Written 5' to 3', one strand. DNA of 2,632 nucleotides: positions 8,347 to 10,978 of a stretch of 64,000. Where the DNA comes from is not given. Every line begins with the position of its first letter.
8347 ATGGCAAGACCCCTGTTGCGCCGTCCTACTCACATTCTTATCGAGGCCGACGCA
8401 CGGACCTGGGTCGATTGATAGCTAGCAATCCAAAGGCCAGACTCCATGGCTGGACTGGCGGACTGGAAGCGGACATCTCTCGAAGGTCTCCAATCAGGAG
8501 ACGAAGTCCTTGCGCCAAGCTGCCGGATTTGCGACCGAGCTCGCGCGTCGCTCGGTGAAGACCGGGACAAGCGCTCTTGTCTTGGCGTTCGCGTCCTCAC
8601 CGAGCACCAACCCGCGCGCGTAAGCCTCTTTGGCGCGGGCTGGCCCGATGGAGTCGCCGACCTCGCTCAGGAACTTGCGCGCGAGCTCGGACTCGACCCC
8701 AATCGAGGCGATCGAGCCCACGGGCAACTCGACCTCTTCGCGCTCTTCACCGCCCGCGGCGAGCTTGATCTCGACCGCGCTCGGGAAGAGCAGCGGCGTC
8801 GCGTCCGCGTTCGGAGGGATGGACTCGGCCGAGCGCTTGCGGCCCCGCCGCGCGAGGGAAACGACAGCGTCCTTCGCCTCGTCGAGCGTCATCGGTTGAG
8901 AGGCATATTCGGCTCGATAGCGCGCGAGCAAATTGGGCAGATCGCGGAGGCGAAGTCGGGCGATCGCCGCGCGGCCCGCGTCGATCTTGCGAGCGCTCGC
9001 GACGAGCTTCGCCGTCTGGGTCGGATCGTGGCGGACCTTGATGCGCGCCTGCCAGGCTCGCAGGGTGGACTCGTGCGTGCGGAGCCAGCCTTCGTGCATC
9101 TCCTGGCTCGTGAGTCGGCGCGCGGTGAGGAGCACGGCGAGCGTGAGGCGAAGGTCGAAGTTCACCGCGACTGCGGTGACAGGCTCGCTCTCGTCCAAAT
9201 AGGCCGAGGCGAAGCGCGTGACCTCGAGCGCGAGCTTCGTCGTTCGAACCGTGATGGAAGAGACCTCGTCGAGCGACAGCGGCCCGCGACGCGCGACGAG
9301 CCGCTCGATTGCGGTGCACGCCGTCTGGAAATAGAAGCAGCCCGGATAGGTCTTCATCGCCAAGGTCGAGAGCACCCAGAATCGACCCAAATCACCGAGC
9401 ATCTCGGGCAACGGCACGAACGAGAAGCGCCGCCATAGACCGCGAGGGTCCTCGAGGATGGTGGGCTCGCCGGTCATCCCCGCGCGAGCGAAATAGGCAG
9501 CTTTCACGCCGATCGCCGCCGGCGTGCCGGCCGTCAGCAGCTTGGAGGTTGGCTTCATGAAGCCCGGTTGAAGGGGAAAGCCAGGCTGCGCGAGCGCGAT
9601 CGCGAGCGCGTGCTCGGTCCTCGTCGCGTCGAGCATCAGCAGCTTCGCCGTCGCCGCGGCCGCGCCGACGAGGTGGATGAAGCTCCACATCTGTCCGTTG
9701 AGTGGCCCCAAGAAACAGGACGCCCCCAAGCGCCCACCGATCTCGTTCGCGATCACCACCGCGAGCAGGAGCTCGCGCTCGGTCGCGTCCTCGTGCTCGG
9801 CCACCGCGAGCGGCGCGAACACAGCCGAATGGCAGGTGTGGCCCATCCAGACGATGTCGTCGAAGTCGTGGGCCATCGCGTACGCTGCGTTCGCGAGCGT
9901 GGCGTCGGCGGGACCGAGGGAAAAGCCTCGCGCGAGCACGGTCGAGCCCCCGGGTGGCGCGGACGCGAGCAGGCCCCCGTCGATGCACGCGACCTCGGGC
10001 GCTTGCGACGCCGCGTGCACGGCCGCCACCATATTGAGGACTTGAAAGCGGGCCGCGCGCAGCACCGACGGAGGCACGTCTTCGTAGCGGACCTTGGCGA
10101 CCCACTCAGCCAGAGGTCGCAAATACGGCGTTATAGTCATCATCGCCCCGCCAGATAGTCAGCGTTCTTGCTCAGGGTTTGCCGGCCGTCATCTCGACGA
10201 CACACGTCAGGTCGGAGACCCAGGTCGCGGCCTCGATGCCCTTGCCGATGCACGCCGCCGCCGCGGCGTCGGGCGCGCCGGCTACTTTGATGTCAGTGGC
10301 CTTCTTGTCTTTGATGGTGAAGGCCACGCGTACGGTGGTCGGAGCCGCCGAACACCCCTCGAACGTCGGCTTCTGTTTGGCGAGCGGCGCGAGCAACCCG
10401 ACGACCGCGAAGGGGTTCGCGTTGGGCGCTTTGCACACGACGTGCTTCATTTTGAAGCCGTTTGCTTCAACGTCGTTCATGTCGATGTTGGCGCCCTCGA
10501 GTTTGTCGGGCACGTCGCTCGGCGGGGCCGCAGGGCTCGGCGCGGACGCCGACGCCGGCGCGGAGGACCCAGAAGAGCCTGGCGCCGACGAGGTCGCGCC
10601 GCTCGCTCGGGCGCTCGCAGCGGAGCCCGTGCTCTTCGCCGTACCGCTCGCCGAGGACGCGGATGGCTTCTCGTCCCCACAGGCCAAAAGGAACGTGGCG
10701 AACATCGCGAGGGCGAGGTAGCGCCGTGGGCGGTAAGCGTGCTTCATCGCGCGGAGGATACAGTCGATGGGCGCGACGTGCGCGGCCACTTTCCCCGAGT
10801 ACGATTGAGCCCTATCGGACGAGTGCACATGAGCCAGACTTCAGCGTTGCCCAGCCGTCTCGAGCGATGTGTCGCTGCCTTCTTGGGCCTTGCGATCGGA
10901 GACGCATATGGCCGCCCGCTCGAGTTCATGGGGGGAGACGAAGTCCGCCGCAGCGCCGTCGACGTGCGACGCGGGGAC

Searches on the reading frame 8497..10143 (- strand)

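Call 4: search_protein_families(library=pfam, proteins=[window:8497-10143:-], max_evalue=0.01)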
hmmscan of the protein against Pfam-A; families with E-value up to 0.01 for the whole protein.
window:8497-10143:- (549 aa): 2 families
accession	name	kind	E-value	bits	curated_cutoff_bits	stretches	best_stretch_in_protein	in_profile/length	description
PF03972.19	MmgE_PrpD_N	-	3.7e-43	147.9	32.1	1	11-241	3-236/244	MmgE/PrpD N-terminal domain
PF19305.4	MmgE_PrpD_C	-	1.3e-09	38.5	32.1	1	266-386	1-111/173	MmgE/PrpD C-terminal domain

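Call 5: search_protein_families(library=ncbifam, proteins=[window:8497-10143:-], max_evalue=0.01)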
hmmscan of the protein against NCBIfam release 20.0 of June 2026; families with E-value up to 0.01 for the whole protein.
window:8497-10143:- (549 aa): 0 families

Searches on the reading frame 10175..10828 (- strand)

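Call 4: search_protein_families(library=pfam, proteins=[window:10175-10828:-], max_evalue=0.01)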
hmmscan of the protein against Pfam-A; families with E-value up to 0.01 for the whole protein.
window:10175-10828:- (218 aa): 0 families

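Call 5: search_protein_families(library=ncbifam, proteins=[window:10175-10828:-], max_evalue=0.01)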
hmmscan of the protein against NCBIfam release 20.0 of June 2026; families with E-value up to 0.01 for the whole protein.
window:10175-10828:- (218 aa): 1 family
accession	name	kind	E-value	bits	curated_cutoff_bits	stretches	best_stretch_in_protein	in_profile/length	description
NF038033.1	FEA1_rel_lipo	equivalog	0.0093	14.7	250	0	55-101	31-85/406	FEA1-related lipoprotein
